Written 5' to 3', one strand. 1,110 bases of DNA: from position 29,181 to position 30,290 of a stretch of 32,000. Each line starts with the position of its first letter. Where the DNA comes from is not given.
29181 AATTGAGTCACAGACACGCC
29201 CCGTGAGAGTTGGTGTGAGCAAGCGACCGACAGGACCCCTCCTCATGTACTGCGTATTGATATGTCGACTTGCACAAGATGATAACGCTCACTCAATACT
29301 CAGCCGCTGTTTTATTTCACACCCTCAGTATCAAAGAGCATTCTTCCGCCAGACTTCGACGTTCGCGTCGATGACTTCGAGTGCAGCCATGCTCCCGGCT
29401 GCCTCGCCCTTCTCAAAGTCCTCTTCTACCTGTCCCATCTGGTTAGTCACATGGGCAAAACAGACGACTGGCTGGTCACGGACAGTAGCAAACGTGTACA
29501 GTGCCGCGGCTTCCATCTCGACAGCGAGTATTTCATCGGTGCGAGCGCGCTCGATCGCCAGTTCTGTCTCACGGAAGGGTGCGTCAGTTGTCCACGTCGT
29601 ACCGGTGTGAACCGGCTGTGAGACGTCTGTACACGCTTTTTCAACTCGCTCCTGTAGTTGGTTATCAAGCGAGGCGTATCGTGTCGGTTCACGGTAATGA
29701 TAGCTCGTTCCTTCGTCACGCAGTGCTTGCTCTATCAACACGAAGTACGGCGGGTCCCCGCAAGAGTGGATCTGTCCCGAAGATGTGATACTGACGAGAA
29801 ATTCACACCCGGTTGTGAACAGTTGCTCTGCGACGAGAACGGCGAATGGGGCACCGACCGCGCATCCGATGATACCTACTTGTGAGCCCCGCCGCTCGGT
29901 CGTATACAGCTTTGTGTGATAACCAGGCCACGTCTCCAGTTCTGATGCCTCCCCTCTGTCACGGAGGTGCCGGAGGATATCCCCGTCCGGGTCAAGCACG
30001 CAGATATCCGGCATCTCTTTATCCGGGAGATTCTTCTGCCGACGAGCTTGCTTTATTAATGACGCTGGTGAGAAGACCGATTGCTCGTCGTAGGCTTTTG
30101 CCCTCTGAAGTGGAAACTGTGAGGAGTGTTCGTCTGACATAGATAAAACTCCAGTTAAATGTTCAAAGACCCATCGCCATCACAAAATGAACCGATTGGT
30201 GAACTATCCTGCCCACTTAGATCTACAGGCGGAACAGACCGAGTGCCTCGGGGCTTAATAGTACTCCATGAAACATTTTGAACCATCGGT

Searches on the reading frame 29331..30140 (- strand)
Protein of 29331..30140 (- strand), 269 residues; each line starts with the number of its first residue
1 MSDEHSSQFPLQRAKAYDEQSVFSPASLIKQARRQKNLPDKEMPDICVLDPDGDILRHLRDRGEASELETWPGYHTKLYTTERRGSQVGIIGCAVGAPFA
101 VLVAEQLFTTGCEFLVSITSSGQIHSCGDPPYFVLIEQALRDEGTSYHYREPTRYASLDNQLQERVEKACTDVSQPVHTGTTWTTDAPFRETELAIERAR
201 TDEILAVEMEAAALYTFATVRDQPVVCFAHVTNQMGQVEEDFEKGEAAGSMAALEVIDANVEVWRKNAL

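Call 19: search_protein_families(library=pfam, proteins=[window:29331-30140:-], max_evalue=0.01)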
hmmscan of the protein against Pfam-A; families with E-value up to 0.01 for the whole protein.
window:29331-30140:- (269 aa): 1 family
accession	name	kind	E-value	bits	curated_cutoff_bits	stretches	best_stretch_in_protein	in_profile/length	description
PF01048.26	PNP_UDP_1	-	9.2e-29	100.9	25.1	1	46-258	2-229/233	Phosphorylase superfamily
